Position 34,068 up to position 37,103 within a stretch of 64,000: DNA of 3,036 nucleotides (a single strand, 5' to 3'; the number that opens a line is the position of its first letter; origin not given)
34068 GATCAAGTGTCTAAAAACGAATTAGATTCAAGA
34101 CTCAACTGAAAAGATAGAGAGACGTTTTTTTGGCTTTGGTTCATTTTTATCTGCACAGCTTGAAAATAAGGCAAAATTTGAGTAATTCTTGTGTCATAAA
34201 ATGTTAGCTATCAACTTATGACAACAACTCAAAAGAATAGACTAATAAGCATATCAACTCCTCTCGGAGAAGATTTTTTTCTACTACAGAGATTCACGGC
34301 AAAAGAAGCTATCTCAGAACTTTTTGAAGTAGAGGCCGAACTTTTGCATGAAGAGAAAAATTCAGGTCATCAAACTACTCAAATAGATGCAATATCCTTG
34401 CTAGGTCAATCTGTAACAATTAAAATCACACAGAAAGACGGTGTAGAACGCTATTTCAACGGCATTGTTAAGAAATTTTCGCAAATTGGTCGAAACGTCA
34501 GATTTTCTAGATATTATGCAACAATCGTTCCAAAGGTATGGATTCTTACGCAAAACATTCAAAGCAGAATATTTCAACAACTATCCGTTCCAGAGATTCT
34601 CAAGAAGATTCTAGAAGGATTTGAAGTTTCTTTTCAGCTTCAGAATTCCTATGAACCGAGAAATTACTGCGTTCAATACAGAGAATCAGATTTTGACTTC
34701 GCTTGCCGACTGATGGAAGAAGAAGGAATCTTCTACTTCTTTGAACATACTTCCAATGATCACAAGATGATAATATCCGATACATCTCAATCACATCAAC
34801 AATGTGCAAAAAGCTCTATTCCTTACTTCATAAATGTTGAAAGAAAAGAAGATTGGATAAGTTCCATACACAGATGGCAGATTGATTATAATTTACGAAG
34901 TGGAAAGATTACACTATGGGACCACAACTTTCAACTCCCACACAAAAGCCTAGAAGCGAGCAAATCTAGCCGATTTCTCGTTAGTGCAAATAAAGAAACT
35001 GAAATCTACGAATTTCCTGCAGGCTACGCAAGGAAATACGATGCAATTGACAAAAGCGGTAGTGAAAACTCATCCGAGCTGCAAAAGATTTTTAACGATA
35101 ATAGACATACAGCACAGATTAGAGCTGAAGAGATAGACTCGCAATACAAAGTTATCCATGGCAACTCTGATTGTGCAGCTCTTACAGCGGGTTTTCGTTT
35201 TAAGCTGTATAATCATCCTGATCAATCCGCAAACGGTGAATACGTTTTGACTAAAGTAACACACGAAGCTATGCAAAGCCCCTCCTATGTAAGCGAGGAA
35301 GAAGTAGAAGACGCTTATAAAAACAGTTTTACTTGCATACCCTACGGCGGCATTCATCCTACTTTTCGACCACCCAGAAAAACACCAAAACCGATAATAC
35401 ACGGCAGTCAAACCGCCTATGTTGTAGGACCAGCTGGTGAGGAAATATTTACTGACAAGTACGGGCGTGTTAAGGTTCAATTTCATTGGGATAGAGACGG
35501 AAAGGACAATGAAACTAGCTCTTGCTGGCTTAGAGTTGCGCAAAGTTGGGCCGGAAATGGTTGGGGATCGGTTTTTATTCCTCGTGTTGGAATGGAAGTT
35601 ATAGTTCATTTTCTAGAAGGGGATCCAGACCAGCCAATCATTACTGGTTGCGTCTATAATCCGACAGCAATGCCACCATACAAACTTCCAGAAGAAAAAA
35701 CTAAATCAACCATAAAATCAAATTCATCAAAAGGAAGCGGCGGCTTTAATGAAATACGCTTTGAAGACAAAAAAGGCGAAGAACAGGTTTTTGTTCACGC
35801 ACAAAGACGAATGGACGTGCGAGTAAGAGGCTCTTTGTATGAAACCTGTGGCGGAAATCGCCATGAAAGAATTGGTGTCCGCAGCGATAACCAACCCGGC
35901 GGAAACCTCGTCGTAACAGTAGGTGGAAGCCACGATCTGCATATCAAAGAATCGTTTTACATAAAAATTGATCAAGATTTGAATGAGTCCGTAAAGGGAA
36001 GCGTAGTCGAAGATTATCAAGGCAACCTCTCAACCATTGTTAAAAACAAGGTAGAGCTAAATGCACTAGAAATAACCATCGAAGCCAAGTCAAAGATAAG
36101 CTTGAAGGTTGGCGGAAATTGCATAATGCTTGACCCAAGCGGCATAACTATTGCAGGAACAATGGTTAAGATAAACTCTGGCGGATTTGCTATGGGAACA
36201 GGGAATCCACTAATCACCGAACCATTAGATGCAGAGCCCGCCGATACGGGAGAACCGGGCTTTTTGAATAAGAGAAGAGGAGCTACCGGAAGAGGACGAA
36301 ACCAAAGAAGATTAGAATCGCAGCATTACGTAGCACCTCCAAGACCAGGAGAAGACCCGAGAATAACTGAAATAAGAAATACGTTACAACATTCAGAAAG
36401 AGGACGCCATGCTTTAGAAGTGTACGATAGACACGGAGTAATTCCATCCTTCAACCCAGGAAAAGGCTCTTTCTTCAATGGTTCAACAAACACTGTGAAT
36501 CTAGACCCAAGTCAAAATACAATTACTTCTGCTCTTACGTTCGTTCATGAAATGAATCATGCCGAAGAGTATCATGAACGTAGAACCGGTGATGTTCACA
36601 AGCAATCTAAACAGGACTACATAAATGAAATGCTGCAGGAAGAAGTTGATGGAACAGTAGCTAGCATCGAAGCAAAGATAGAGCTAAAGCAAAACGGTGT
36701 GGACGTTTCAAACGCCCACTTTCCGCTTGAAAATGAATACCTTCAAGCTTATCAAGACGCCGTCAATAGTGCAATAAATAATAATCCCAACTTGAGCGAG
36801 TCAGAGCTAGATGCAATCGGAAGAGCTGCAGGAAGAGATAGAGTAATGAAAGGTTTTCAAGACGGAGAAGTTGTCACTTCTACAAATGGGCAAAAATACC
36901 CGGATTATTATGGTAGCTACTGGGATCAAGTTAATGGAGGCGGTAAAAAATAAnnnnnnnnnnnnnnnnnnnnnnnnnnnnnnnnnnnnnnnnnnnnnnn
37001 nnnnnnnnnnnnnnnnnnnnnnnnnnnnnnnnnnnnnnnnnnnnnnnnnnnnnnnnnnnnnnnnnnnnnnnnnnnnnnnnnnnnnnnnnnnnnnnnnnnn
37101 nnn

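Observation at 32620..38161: Orphan T6SS spike cassette (evolved VgrG, small ORF, PAAR) wedged between housekeeping genes, with no T6SS core genes in 64 kb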

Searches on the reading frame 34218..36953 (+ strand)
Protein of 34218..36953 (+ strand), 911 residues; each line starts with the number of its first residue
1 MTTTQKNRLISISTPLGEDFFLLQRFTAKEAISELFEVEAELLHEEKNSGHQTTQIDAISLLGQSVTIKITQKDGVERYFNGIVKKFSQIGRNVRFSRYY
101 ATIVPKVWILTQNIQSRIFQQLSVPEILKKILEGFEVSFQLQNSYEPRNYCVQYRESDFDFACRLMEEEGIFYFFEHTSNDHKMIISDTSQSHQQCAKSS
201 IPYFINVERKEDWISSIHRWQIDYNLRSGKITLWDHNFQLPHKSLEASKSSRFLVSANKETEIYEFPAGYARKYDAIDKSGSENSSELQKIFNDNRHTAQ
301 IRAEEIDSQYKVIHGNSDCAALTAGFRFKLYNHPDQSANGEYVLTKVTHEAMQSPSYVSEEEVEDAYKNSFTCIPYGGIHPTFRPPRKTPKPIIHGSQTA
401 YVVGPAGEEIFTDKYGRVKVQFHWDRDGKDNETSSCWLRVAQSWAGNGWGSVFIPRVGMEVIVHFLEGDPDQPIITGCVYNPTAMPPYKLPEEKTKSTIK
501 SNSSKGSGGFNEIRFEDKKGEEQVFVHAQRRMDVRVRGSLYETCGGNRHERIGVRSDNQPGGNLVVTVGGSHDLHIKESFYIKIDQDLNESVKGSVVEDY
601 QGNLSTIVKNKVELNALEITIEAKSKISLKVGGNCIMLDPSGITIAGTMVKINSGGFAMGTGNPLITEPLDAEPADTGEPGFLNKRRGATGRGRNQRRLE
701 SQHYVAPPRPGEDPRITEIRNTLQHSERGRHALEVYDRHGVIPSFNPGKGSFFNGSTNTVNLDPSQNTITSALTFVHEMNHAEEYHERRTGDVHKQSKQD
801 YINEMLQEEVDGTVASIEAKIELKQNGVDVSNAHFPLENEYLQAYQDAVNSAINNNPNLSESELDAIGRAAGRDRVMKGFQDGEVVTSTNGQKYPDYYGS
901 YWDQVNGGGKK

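Call 4: search_protein_families(library=pfam, proteins=[window:34218-36953:+], max_evalue=0.01)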
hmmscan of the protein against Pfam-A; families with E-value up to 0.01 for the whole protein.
window:34218-36953:+ (911 aa): 6 families
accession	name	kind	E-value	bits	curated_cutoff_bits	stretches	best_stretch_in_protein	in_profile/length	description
PF05954.17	Phage_GPD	-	5.8e-87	292.1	30.1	1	29-353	1-303/305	Phage tail baseplate hub (GPD)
PF22178.3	Gp5_trimer_C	-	8.9e-22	77.8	30.9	1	497-599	1-103/112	Bacteriophage T4 gp5 C-terminal trimerisation domain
PF04717.18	Phage_base_V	-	5.1e-17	62.4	23.8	1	413-480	12-75/75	Type VI secretion system/phage-baseplate injector OB domain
PF20573.4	DUF6782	-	8.9e-09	35.4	27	1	705-828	18-146/241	Putative metallopeptidase family (DUF6782)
PF20093.5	DUF6484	-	0.0012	19.9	27.6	1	457-479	39-61/61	Domain of unknown function (DUF6484)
PF10106.14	DUF2345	-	0.0081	16.4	30.7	0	601-646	86-133/151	Uncharacterized protein conserved in bacteria (DUF2345)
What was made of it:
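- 34218..36341 (+): VgrG spike core, aa 1-708: gp27-like hub, OB fold, gp5-C beta-helix, then a conserved Pro/Arg-rich linker ending ............ Phage_GPD, Phage_base_V and Gp5_trimer_C (call 4).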

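Call 5: search_protein_families(library=ncbifam, proteins=[window:34218-36953:+], max_evalue=0.01)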
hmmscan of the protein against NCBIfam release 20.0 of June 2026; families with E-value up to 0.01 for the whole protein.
window:34218-36953:+ (911 aa): 4 families
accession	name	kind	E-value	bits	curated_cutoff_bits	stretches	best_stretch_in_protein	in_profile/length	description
TIGR03361.1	VI_Rhs_Vgr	subfamily_domain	1.3e-183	611.2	186.35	1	10-548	1-512/513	type VI secretion system tip protein TssI/VgrG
TIGR01646.1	vgr_GE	subfamily_domain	1.1e-124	417.1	121.8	1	23-530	3-479/480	type VI secretion system tip protein VgrG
NF033848.1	VgrG_rel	hypoth_equivalog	5e-18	64.7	275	1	297-527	282-489/547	VgrG-related protein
NF041249.1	T6SS_TssI_Fran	equivalog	0.00094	19.2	100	1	570-654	34-111/163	type VI secretion system tip protein TssI/VgrG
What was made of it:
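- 34218..36341 (+): TIGR03361 611 bits and TIGR01646 417 bits (call 5).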

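Call 8: find_encoding_contigs(protein=window:34218-36953:+, flank=10000, max_places=6)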
Protein window:34218-36953:+ (911 aa): 1 contig read that carries it; 1 place shown.
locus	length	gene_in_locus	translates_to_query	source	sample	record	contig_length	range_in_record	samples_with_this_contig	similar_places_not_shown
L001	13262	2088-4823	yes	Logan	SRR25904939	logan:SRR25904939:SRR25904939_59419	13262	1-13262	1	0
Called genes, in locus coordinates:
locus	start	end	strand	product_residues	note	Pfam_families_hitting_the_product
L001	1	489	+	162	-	?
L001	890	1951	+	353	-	PF13489:Methyltransf_23, PF13847:Methyltransf_31 (weak), PF08241:Methyltransf_11, PF08242:Methyltransf_12, PF13649:Methyltransf_25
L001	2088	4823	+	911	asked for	PF05954:Phage_GPD, PF04717:Phage_base_V, PF22178:Gp5_trimer_C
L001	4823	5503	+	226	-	-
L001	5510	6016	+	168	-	PF05488:PAAR_motif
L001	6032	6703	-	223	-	PF01168:Ala_racemase_N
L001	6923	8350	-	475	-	PF03951:Gln-synt_N, PF00120:Gln-synt_C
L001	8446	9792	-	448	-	-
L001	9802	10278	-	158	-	PF07963:N_methyl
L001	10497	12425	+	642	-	PF02784:Orn_Arg_deC_N, PF17810:Arg_decarb_HB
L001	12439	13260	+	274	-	?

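Call 9: find_homologous_proteins(query=window:34218-36953:+)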
Query window:34218-36953:+ (911 aa): 8000 proteins with E <= 0.001 among 8000 candidates; the best 120 are listed.
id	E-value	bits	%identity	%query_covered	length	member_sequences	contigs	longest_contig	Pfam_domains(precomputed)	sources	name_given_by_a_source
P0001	0.0e+0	2107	100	100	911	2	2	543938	PF04717.19,PF22178.4,PF05954.18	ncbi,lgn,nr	ncbi:MAG: type VI secretion system tip protein VgrG [Pyrinomonadaceae bacterium]|nr:type VI secretio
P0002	0.0e+0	1677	78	100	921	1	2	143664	PF04717.19,PF22178.4,PF05954.18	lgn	-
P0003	0.0e+0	1520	72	99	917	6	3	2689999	PF04717.19,PF22178.4,PF05954.18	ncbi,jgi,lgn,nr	ncbi:MAG: type VI secretion system tip protein VgrG [Acidobacteria bacterium]|jgi:type VI secretion 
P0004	0.0e+0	1493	71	99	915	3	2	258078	PF04717.19,PF22178.4,PF05954.18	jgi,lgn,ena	-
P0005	0.0e+0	1475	70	99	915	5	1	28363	PF04717.19,PF22178.4,PF05954.18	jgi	jgi:type VI secretion system secreted protein VgrG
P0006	0.0e+0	1327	63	99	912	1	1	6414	PF04717.19,PF22178.4,PF05954.18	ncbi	-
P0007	0.0e+0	1306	62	99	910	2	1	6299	PF04717.19,PF22178.4,PF05954.18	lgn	-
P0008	0.0e+0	1292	62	99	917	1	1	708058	PF04717.19,PF22178.4,PF05954.18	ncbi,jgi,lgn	jgi:type VI secretion system secreted protein VgrG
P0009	0.0e+0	1289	62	99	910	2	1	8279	PF04717.19,PF22178.4,PF05954.18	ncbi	-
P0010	0.0e+0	1287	61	99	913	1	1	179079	PF04717.19,PF22178.4,PF05954.18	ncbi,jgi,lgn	jgi:type VI secretion system secreted protein VgrG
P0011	0.0e+0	1275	61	99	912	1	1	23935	PF04717.19,PF22178.4,PF05954.18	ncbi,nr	ncbi:MAG: type VI secretion system tip protein VgrG [Pyrinomonadaceae bacterium]|nr:type VI secretio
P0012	0.0e+0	1265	61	99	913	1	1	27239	PF04717.19,PF22178.4,PF05954.18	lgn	-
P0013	0.0e+0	1260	60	99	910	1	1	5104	PF04717.19,PF22178.4,PF05954.18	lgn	-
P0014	0.0e+0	1248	59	100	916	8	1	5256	PF04717.19,PF22178.4,PF05954.18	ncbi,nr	ncbi:MAG: type VI secretion system tip protein VgrG [Blastocatellia bacterium]|nr:type VI secretion 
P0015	0.0e+0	1237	60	99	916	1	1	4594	PF04717.19,PF22178.4,PF05954.18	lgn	-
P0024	0.0e+0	1183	57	100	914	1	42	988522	PF04717.19,PF22178.4,PF05954.18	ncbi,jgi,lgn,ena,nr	ncbi:MAG: type VI secretion system tip protein VgrG [Chloracidobacterium sp.]|nr:type VI secretion s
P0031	0.0e+0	1120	67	77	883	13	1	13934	PF04717.19,PF14891.13,PF22178.4,PF05954.18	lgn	-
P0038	0.0e+0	1068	54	99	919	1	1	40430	PF04717.19,PF22178.4,PF05954.18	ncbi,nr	ncbi:MAG: type VI secretion system tip protein VgrG [Deltaproteobacteria bacterium]|nr:type VI secre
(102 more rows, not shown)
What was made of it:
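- Sister VgrGs carry M91- or ATLF-type domains (call 9). Closely related VgrG cores carry M91 or ATLF domains (call 9).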

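Call 11: find_related_loci(query=window:34218-36953:+, collection=genome_contigs, flank=10000)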
Query window:34218-36953:+ (911 aa) in genome_contigs; peptide patterns used: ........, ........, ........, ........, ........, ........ (x = any residue, [..] = any of these).
600 stretches matched a pattern (row limit reached: there are more); 595 encode a relative of the query (tblastn E <= 1e-3); the best 80 are kept; 80 distinct loci.
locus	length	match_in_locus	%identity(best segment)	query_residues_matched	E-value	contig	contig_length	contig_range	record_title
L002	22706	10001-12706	53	1-903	0e+0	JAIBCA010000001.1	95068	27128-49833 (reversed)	MAG: Pyrinomonadaceae bacterium isolate SSF22 NODE_3690_length_95068_cov_64.468554, whole genome shotgun sequence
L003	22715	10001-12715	53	1-903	0e+0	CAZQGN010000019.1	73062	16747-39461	MAG TPA_asm: uncultured Chloracidobacterium sp. isolate SRP257259_co1_251 genome assembly, contig: NODE_327_length_73062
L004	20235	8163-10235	55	1-710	0e+0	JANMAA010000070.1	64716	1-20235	MAG: Acidobacteriota bacterium isolate OTE_12_metabat_177 OTE_12_k141_1585656, whole genome shotgun sequence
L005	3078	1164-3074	54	1-643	0e+0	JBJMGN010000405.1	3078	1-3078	MAG: Pyrinomonadaceae bacterium isolate 12C18O_168h_50_P13_coass_bin_21 k141_4375487, whole genome shotgun sequence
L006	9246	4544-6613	51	1-684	0e+0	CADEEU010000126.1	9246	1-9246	MAG: uncultured Acidobacteria bacterium isolate Acidobacteria sp. RBC098 genome assembly, contig: MAG098_126, whole geno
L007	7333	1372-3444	52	1-685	0e+0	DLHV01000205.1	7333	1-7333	MAG TPA_asm: Chloracidobacterium sp. UBA7659 UBA7659_contig_66811, whole genome shotgun sequence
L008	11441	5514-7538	48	1-679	0e+0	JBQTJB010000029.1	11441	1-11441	MAG: Blastocatellia bacterium isolate SAW49 c_000000008908, whole genome shotgun sequence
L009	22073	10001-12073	50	1-684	0e+0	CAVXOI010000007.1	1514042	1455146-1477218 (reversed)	MAG: uncultured Acidobacteriota bacterium isolate MFD02840.bin.4.46 genome assembly, contig: contig_6796, whole genome s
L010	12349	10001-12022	54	1-681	0e+0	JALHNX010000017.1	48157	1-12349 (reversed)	MAG: Pyrinomonadaceae bacterium isolate Bin_76_1 c_000000003617, whole genome shotgun sequence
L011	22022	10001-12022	53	1-681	0e+0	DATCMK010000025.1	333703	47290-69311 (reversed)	MAG TPA_asm: Pyrinomonadaceae bacterium isolate SMAG_U7147 k141_8124, whole genome shotgun sequence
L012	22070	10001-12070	48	1-653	0e+0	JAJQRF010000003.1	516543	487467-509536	MAG: Pyrinomonadaceae bacterium isolate cam-2 NODE_70_length_516543_cov_10.275222, whole genome shotgun sequence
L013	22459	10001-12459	53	1-681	0e+0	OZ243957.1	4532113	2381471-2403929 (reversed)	MAG: Pyrinomonadaceae bacterium isolate fdab6d58-10c3-4ee6-bfdd-27b91cfd1317 genome assembly, chromosome: 1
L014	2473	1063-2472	61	3-470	0e+0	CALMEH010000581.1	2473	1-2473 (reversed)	MAG TPA_asm: uncultured Acidobacteria bacterium isolate SRR2107211_bin.18_CONCOCT_v1.1_MAG genome assembly, contig: ERZ7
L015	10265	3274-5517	43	4-691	0e+0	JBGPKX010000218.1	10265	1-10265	MAG: Bryobacteraceae bacterium isolate OBJ_0618_7090110_276 k141_9118519_length_10265_cov_18.0850, whole genome shotgun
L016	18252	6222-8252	46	4-681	0e+0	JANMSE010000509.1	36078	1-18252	MAG: Deltaproteobacteria bacterium isolate SOY_29_metabat_500 SOY_29_k141_3887771, whole genome shotgun sequence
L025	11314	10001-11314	57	1-438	8e-166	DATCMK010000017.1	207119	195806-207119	MAG TPA_asm: Pyrinomonadaceae bacterium isolate SMAG_U7147 k141_25456, whole genome shotgun sequence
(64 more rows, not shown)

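Call 12: find_encoding_contigs(protein=P0002, flank=10000, max_places=2)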
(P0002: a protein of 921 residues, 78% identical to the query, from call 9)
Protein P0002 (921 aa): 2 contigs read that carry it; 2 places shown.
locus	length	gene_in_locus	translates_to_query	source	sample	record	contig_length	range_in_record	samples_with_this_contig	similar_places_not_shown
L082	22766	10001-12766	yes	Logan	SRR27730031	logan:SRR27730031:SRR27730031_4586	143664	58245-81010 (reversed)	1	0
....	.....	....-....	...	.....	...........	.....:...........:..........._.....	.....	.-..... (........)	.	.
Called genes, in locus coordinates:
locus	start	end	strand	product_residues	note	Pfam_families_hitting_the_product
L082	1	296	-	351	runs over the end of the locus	PF13519:VWA_2 (weak)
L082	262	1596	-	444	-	PF01134:GIDA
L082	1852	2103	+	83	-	-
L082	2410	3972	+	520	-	PF00890:FAD_binding_2, PF01266:DAO (weak), PF03486:HI0933_like (faint), PF07992:Pyr_redox_2 (faint), PF02910:Succ_DH_flav_C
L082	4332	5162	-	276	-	-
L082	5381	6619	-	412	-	PF00162:PGK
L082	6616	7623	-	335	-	PF00044:Gp_dh_N, PF02800:Gp_dh_C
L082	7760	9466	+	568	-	PF02321:OEP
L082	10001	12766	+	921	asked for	PF05954:Phage_GPD, PF04717:Phage_base_V, PF22178:Gp5_trimer_C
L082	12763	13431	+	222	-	-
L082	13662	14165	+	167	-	PF05488:PAAR_motif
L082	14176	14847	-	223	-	PF01168:Ala_racemase_N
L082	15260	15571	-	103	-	PF14247:DUF4344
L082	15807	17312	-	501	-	PF02789:Peptidase_M17_N, PF00883:Peptidase_M17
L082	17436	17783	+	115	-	PF00355:Rieske, PF13806:Rieske_2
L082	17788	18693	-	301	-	PF03279:Lip_A_acyltrans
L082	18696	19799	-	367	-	PF04055:Radical_SAM, PF19288:CofH_C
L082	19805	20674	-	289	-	PF01040:UbiA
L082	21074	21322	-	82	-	-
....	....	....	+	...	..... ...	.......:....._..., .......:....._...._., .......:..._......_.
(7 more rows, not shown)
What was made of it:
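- The trio occurs at TolC/YggS in the window and L082 (call 12).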

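Call 13: find_encoding_contigs(protein=P0003, flank=10000, max_places=2)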
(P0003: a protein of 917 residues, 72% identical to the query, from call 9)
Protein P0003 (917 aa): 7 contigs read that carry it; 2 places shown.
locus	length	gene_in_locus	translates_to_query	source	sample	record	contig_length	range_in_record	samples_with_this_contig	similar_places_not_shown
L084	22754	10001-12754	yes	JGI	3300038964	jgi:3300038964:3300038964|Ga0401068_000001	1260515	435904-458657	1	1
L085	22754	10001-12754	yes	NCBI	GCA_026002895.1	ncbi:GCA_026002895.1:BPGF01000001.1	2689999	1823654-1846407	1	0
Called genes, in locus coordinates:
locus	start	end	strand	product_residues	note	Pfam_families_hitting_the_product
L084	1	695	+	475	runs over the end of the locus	PF13522:GATase_6, PF13537:GATase_7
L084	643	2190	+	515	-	PF01565:FAD_binding_4, PF02913:FAD-oxidase_C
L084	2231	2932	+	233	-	PF00702:Hydrolase, PF13419:HAD_2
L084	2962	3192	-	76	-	-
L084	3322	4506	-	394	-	PF04244:DPRP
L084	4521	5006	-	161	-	-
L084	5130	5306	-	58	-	-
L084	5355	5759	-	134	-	-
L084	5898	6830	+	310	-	PF02086:MethyltransfD12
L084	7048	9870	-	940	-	PF00912:Transgly, PF00905:Transpeptidase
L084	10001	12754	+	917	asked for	PF05954:Phage_GPD, PF04717:Phage_base_V, PF22178:Gp5_trimer_C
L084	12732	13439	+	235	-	-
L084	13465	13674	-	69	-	-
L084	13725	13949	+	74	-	PF05488:PAAR_motif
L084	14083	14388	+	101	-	PF00708:Acylphosphatase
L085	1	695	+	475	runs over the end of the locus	PF13522:GATase_6, PF13537:GATase_7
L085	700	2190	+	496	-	PF01565:FAD_binding_4, PF02913:FAD-oxidase_C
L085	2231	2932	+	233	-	PF00702:Hydrolase, PF13419:HAD_2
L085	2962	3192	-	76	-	-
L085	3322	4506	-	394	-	PF04244:DPRP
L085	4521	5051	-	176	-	-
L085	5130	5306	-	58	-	-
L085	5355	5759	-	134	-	-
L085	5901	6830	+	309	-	PF02086:MethyltransfD12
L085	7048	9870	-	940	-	PF00912:Transgly, PF00905:Transpeptidase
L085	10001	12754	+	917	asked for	PF05954:Phage_GPD, PF04717:Phage_base_V, PF22178:Gp5_trimer_C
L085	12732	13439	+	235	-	-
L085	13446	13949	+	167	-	PF05488:PAAR_motif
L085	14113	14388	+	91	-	PF00708:Acylphosphatase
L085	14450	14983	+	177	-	PF00156:Pribosyltran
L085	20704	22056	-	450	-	PF04389:Peptidase_M28, PF01546:Peptidase_M20, PF00041:fn3 (weak)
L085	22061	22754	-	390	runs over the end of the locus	PF02653:BPD_transp_2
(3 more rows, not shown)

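Call 14: find_encoding_contigs(protein=P0004, flank=10000, max_places=2)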
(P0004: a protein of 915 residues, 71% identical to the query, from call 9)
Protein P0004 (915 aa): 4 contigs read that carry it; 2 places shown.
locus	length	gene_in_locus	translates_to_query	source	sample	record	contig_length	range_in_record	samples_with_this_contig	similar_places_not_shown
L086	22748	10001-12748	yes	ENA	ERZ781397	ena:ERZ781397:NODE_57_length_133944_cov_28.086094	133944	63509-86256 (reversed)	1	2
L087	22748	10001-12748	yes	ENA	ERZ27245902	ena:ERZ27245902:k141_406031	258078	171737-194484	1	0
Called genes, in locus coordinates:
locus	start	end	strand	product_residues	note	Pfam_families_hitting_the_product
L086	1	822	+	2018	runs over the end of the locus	PF13205:Big_5 (weak), PF11974:bMG3, PF01835:MG2, PF07703:A2M_BRD, PF00207:A2M, PF19516:DUF6049 (weak), PF17973:bMG10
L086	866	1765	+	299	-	PF01223:Endonuclease_NS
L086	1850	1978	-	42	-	-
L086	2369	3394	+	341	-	PF00890:FAD_binding_2 (faint), PF01266:DAO (faint), PF03486:HI0933_like (faint), PF07992:Pyr_redox_2, PF12831:FAD_oxidored (faint), PF13241:NAD_binding_7 (faint), PF13738:Pyr_redox_3, PF00070:Pyr_redox, +1 more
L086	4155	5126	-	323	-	-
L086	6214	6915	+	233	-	PF00702:Hydrolase, PF13419:HAD_2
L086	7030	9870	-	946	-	PF00912:Transgly, PF00905:Transpeptidase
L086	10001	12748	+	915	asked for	PF05954:Phage_GPD, PF04717:Phage_base_V, PF22178:Gp5_trimer_C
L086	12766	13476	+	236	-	-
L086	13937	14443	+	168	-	PF05488:PAAR_motif (weak)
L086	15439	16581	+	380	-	-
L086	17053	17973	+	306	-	PF02628:COX15-CtaA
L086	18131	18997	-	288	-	PF04199:Cyclase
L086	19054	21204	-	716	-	PF05496:RuvB_N (faint), PF13177:DNA_pol3_delta2, PF13191:AAA_16 (faint), PF00004:AAA, PF13401:AAA_22 (weak), PF22608:DNAX_ATPase_lid, PF12169:DNA_pol3_gamma3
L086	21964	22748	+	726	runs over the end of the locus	PF00676:E1_dh, PF02779:Transket_pyr, PF02780:Transketolase_C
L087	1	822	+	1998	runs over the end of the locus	PF13205:Big_5 (weak), PF11974:bMG3, PF01835:MG2, PF07703:A2M_BRD, PF00207:A2M, PF19516:DUF6049 (weak), PF17973:bMG10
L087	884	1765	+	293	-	PF01223:Endonuclease_NS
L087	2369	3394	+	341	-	PF00890:FAD_binding_2 (faint), PF01266:DAO (faint), PF03486:HI0933_like (faint), PF07992:Pyr_redox_2, PF12831:FAD_oxidored (faint), PF13241:NAD_binding_7 (faint), PF13738:Pyr_redox_3, PF00070:Pyr_redox, +1 more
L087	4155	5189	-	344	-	-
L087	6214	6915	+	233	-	PF00702:Hydrolase, PF13419:HAD_2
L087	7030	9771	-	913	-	PF00912:Transgly, PF00905:Transpeptidase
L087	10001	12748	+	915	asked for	PF05954:Phage_GPD, PF04717:Phage_base_V, PF22178:Gp5_trimer_C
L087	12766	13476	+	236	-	-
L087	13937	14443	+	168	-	PF05488:PAAR_motif (weak)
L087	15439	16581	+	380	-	-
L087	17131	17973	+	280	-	PF02628:COX15-CtaA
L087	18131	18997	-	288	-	PF04199:Cyclase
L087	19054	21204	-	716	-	PF05496:RuvB_N (faint), PF13177:DNA_pol3_delta2, PF13191:AAA_16 (faint), PF00004:AAA, PF13401:AAA_22 (weak), PF22608:DNAX_ATPase_lid, PF12169:DNA_pol3_gamma3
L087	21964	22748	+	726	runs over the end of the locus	PF00676:E1_dh, PF02779:Transket_pyr, PF02780:Transketolase_C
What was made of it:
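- It occurs next to PBP1A in L085 and L087 (calls 13, 14).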
